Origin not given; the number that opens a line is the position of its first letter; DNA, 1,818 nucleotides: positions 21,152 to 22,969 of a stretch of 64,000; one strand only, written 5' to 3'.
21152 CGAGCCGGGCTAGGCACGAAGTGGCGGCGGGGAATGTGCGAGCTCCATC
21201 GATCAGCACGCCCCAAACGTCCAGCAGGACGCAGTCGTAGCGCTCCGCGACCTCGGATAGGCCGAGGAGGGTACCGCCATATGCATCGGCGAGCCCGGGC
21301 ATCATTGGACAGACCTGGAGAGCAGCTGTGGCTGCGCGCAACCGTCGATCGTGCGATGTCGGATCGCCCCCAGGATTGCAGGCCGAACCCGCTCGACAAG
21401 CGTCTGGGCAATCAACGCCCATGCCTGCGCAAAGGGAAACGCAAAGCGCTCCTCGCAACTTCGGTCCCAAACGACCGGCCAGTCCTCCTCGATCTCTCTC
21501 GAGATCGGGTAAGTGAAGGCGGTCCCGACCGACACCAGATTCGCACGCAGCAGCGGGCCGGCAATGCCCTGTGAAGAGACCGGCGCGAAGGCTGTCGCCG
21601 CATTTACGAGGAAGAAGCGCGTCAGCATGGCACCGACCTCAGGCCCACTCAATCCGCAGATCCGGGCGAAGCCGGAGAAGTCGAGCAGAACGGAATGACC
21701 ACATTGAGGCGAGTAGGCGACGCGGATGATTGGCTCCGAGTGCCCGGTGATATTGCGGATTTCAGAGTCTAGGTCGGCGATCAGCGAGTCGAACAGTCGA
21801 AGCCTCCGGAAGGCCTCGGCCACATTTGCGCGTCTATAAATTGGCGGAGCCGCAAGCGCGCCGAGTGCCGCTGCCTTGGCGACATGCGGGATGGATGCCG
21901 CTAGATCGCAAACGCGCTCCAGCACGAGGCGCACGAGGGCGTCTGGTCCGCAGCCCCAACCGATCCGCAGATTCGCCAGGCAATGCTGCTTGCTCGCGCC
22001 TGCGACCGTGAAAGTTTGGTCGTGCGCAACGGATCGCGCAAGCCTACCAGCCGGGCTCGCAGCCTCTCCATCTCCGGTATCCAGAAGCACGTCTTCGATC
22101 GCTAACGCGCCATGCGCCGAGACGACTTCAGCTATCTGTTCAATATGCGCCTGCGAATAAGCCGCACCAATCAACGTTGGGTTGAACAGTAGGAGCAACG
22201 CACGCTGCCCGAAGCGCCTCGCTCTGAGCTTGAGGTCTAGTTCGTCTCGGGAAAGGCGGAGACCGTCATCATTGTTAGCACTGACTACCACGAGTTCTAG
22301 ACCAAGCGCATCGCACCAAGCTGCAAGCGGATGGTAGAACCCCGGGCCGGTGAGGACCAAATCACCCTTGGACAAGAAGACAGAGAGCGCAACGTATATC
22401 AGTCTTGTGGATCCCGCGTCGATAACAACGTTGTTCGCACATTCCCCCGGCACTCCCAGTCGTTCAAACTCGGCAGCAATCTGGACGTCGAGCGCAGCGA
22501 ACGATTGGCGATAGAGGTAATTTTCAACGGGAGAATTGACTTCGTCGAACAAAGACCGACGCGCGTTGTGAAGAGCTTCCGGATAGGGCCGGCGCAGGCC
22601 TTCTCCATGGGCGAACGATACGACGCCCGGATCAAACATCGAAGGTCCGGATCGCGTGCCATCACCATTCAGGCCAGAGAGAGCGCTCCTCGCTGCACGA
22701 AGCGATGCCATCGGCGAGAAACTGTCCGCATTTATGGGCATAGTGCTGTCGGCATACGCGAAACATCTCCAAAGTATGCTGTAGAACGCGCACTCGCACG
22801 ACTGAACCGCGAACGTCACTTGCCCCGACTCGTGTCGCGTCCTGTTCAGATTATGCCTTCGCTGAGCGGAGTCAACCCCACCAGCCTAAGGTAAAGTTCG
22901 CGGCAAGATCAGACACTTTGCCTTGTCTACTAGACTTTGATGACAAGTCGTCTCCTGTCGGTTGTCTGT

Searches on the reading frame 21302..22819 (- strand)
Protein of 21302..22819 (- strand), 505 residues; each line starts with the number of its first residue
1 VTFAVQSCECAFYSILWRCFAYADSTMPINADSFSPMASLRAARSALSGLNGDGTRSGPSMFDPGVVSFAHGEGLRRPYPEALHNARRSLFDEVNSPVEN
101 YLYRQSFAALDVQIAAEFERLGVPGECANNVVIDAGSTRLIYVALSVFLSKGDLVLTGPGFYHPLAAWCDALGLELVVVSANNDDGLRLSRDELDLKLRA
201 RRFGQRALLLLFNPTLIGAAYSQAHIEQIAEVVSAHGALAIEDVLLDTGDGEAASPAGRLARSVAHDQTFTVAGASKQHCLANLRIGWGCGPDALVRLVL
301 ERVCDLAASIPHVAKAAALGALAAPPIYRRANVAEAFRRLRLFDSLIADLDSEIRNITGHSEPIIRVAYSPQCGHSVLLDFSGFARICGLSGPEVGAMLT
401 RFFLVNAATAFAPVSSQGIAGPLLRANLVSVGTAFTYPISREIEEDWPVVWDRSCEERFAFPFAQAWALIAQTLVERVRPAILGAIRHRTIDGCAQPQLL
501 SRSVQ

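Call 16: search_protein_families(library=pfam, proteins=[window:21302-22819:-], max_evalue=0.001)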
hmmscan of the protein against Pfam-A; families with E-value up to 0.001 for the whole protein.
window:21302-22819:- (505 aa): 1 family
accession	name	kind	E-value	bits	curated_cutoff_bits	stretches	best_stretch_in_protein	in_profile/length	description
PF00155.27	Aminotran_1_2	-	4e-15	56.3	19.7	1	74-349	11-289/361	Aminotransferase class I and II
